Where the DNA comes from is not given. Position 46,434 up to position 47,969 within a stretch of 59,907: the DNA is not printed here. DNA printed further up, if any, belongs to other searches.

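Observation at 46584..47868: Stand-alone, apparently intact reverse-type DsrA gene with no dsrB or other dsr genes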

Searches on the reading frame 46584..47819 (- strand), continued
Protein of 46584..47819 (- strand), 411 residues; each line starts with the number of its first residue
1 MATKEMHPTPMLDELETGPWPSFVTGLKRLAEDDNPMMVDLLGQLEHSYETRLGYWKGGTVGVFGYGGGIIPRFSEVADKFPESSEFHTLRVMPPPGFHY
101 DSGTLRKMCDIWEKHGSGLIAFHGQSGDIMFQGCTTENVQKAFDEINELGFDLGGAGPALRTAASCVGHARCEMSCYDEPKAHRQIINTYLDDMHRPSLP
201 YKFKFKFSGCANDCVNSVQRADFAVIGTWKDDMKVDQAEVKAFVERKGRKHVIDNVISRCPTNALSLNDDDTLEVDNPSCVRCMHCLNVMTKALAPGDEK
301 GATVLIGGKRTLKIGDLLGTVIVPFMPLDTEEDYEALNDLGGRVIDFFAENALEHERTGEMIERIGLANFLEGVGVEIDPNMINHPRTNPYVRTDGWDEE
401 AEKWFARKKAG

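Call 47: find_encoding_contigs(protein=P0136, flank=10000, max_places=6)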
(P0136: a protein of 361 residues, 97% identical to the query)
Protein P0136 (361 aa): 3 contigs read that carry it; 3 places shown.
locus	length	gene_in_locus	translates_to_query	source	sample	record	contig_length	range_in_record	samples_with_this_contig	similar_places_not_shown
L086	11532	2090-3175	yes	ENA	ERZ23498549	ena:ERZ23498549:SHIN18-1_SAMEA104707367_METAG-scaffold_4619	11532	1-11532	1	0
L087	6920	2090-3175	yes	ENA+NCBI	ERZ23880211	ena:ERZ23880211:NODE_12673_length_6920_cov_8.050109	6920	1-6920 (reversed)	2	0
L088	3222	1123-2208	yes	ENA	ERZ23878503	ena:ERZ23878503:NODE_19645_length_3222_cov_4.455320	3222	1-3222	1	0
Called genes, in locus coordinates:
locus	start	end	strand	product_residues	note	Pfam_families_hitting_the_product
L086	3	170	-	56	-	?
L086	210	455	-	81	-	PF22295:DUF6967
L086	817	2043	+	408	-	PF03460:NIR_SIR_ferr, PF01077:NIR_SIR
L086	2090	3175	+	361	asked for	PF03460:NIR_SIR_ferr, PF01077:NIR_SIR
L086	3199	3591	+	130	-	PF02635:DsrE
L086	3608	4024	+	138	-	PF02635:DsrE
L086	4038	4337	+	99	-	PF04077:DsrH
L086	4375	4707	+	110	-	PF04358:DsrC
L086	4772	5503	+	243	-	PF02665:Nitrate_red_gam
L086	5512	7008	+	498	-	PF13187:Fer4_9 (faint), PF13183:Fer4_8, PF13237:Fer4_10 (faint), PF13534:Fer4_17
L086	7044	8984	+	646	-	PF14691:Fer4_20, PF07992:Pyr_redox_2, PF12831:FAD_oxidored (weak), PF13450:NAD_binding_8, PF14697:Fer4_21 (weak), PF12838:Fer4_7, PF13187:Fer4_9 (weak), PF00037:Fer4 (weak), +4 more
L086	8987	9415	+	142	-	-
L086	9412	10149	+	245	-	PF13187:Fer4_9 (faint), PF12797:Fer4_2 (faint), PF12838:Fer4_7 (weak), PF13247:Fer4_11, PF00037:Fer4 (weak), PF12837:Fer4_6 (weak), PF13237:Fer4_10 (weak), PF12838:Fer4_7 (weak), +1 more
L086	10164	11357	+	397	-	PF03916:NrfD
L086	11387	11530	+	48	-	?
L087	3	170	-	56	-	?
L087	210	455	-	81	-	PF22295:DUF6967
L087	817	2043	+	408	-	PF03460:NIR_SIR_ferr, PF01077:NIR_SIR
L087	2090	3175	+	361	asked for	PF03460:NIR_SIR_ferr, PF01077:NIR_SIR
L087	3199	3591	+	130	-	PF02635:DsrE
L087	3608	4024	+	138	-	PF02635:DsrE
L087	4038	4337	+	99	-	PF04077:DsrH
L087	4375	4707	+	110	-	PF04358:DsrC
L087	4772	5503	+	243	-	PF02665:Nitrate_red_gam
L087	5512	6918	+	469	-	?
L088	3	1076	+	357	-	?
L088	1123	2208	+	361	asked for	PF03460:NIR_SIR_ferr, PF01077:NIR_SIR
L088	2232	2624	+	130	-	PF02635:DsrE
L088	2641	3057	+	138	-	PF02635:DsrE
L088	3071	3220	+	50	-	?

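Call 49: find_encoding_contigs(protein=P0142, flank=10000, max_places=3)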
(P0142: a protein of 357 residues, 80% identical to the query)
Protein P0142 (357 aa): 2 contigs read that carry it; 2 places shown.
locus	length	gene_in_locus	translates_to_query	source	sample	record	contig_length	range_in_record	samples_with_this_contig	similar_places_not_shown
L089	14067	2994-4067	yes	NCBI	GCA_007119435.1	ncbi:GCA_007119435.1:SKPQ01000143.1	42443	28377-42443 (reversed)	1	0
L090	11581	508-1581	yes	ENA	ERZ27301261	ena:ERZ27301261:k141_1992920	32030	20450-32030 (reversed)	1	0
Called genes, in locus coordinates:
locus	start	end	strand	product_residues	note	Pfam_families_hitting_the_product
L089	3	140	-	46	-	?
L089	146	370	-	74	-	PF22295:DUF6967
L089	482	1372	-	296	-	PF02668:TauD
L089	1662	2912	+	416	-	PF03460:NIR_SIR_ferr, PF01077:NIR_SIR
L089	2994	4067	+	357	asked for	PF03460:NIR_SIR_ferr, PF01077:NIR_SIR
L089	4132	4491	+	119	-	PF02635:DsrE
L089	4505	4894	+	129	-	PF02635:DsrE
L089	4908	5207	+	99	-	PF04077:DsrH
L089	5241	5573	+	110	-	PF04358:DsrC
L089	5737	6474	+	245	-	PF02665:Nitrate_red_gam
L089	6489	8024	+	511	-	PF13187:Fer4_9 (faint), PF13183:Fer4_8, PF13534:Fer4_17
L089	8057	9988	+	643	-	PF14691:Fer4_20, PF00890:FAD_binding_2 (weak), PF01266:DAO (weak), PF03486:HI0933_like (weak), PF07992:Pyr_redox_2, PF13450:NAD_binding_8, PF12838:Fer4_7, PF14697:Fer4_21, +6 more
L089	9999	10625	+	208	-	-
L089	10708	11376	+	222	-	PF12797:Fer4_2 (faint), PF13237:Fer4_10 (faint), PF12838:Fer4_7 (faint), PF13187:Fer4_9 (faint), PF13247:Fer4_11, PF00037:Fer4 (weak), PF12837:Fer4_6 (weak)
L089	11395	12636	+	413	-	PF03916:NrfD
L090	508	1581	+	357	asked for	PF03460:NIR_SIR_ferr, PF01077:NIR_SIR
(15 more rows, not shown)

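Call 50: find_encoding_contigs(protein=P0140, flank=10000, max_places=4)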
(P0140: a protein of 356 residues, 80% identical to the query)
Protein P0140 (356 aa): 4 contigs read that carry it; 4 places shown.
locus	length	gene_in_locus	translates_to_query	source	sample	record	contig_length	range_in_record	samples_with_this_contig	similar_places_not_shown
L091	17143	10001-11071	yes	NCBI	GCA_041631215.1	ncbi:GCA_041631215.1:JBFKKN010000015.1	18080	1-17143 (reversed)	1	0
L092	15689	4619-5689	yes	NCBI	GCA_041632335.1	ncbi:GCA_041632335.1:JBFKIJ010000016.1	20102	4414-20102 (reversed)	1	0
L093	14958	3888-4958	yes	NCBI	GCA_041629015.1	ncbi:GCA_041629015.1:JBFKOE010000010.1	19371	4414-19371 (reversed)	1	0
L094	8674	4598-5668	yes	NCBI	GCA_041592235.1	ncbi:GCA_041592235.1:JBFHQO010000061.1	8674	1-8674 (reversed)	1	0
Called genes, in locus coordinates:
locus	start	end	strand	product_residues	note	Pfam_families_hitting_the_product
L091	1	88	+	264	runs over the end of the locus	PF12849:PBP_like_2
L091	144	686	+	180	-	PF13620:CarboxypepD_reg (faint)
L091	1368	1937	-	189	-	PF01066:CDP-OH_P_transf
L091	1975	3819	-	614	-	PF01541:GIY-YIG, PF27096:UvrC_M, PF02151:UVR, PF22920:UvrC_RNaseH, PF08459:UvrC_RNaseH_dom, PF14520:HHH_5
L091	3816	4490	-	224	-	PF03167:UDG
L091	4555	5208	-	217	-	PF00072:Response_reg, PF00196:GerE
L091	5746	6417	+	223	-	PF01027:Bax1-I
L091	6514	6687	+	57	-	-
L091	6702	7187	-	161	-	-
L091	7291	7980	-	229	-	PF09559:Cas6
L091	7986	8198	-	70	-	PF22295:DUF6967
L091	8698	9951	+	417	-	PF03460:NIR_SIR_ferr, PF01077:NIR_SIR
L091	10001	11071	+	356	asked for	PF03460:NIR_SIR_ferr, PF01077:NIR_SIR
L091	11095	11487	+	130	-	PF02635:DsrE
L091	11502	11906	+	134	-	PF02635:DsrE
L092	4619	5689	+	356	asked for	PF03460:NIR_SIR_ferr, PF01077:NIR_SIR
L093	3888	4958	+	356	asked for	PF03460:NIR_SIR_ferr, PF01077:NIR_SIR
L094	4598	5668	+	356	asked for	PF03460:NIR_SIR_ferr, PF01077:NIR_SIR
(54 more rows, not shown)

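Call 51: find_encoding_contigs(protein=window:46584-47819:-, flank=2000, max_places=3)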
Protein window:46584-47819:- (411 aa): no gene with exactly this product is on record in the collection.

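Call 64: find_encoding_contigs(protein=P0122, flank=10000, max_places=8)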
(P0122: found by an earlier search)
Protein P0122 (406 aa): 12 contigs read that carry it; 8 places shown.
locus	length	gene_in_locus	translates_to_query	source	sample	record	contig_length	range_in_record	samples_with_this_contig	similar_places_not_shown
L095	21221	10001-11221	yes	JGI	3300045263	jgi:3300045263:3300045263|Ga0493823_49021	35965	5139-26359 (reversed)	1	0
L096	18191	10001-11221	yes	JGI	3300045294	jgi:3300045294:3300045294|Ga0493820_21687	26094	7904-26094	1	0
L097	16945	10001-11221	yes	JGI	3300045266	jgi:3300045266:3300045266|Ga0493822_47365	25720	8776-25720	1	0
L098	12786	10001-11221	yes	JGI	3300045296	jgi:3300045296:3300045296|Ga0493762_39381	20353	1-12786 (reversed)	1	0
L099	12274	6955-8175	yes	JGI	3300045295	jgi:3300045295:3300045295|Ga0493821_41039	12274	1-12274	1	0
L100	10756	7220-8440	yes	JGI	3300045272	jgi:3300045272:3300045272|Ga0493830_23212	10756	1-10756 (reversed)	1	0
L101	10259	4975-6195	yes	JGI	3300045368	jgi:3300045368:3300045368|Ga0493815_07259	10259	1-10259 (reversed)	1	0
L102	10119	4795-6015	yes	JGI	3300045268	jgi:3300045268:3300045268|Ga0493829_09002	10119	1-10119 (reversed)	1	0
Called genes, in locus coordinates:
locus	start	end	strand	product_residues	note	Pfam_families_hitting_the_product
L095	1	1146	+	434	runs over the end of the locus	PF02321:OEP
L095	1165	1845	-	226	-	PF00027:cNMP_binding, PF13545:HTH_Crp_2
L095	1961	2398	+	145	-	PF01814:Hemerythrin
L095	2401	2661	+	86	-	PF10006:DUF2249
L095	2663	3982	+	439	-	-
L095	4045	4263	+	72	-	-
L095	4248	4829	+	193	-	-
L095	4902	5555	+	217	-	PF02627:CMD, PF00355:Rieske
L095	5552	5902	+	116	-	PF10027:DUF2269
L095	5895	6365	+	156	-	PF11578:DUF3237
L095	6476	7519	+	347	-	PF13191:AAA_16 (weak), PF00004:AAA, PF07728:AAA_5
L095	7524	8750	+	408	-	PF13203:DUF2201_N, PF09967:DUF2201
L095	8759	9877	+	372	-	-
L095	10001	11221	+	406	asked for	PF03460:NIR_SIR_ferr, PF01077:NIR_SIR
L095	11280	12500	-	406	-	PF00072:Response_reg, PF00563:EAL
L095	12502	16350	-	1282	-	PF05228:CHASE4, PF00989:PAS, PF13426:PAS_9, PF24820:Diguanyl_cycl_sensor (weak), PF00512:HisKA, PF02518:HATPase_c, PF00072:Response_reg, PF01627:Hpt, +1 more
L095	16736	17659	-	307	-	PF02668:TauD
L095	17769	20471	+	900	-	PF02629:CoA_binding, PF13380:CoA_binding_2, PF13607:Succ_CoA_lig, PF19045:Ligase_CoA_2, PF13549:ATP-grasp_5, PF13302:Acetyltransf_3, PF00583:Acetyltransf_1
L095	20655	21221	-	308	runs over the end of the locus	PF00850:Hist_deacetyl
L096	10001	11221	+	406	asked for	PF03460:NIR_SIR_ferr, PF01077:NIR_SIR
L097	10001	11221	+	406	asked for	PF03460:NIR_SIR_ferr, PF01077:NIR_SIR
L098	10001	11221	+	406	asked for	PF03460:NIR_SIR_ferr, PF01077:NIR_SIR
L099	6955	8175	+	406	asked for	PF03460:NIR_SIR_ferr, PF01077:NIR_SIR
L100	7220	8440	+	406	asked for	PF03460:NIR_SIR_ferr, PF01077:NIR_SIR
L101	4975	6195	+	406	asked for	PF03460:NIR_SIR_ferr, PF01077:NIR_SIR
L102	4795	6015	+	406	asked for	PF03460:NIR_SIR_ferr, PF01077:NIR_SIR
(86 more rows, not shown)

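Call 69: list_cluster_members(proteins=[P0136, P0139, P0155, P0160, P0162, P0163, P0164, P0165, P0167, P0170])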
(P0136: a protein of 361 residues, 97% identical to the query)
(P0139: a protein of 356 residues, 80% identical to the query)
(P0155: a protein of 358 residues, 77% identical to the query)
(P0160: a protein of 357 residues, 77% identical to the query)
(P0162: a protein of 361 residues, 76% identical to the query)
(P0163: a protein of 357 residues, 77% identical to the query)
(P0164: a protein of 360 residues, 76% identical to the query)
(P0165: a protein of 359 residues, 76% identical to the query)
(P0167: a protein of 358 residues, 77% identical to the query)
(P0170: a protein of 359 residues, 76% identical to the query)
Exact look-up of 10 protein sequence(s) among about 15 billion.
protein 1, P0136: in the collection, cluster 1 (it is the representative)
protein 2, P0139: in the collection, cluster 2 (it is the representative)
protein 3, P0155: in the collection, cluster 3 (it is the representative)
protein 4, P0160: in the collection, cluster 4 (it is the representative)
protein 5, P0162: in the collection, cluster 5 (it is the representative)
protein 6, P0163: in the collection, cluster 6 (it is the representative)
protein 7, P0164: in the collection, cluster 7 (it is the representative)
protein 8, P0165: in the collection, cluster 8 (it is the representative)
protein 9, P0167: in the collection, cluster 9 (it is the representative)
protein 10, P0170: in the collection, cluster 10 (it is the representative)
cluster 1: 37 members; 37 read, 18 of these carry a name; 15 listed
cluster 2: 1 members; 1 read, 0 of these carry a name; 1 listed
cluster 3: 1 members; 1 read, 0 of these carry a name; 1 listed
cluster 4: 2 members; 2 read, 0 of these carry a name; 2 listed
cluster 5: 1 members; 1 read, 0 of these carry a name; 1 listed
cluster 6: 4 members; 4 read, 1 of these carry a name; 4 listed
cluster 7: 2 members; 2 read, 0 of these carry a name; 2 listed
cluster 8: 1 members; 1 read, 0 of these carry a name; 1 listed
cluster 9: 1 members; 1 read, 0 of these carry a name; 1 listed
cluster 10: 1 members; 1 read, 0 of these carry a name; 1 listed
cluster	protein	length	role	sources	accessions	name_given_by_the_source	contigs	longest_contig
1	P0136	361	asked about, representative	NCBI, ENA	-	-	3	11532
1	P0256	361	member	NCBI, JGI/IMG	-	sulfite reductase beta subunit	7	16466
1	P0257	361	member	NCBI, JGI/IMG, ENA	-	sulfite reductase beta subunit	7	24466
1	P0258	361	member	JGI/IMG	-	sulfite reductase beta subunit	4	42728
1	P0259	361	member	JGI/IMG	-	sulfite reductase beta subunit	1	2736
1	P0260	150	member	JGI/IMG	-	sulfite reductase beta subunit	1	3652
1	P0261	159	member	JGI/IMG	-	sulfite reductase beta subunit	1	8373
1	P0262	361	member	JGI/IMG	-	sulfite reductase beta subunit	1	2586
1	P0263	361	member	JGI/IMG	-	sulfite reductase beta subunit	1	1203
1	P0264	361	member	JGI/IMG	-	sulfite reductase beta subunit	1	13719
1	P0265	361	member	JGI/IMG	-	sulfite reductase beta subunit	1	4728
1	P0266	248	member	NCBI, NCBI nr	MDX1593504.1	MAG: dissimilatory-type sulfite reductase subunit beta, partial [Gammaproteobacteria ... | dissimilatory-type sulfite reductase subunit beta [Gammaproteobacteria bacterium]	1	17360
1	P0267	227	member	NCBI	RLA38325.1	MAG: dissimilatory-type sulfite reductase subunit beta, partial [Gammaproteobacteria ...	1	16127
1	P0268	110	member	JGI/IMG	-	sulfite reductase beta subunit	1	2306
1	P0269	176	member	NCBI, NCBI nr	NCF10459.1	MAG: dissimilatory-type sulfite reductase subunit beta, partial [Gammaproteobacteria ... | dissimilatory-type sulfite reductase subunit beta [Gammaproteobacteria bacterium]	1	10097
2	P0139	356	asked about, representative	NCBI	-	-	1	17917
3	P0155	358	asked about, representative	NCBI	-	-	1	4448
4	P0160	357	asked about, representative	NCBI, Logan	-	-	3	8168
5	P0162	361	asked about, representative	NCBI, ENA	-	-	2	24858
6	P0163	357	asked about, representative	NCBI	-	-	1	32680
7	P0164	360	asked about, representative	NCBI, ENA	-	-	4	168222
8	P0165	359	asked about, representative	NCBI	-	-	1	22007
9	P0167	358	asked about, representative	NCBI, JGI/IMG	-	-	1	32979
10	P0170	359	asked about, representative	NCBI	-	-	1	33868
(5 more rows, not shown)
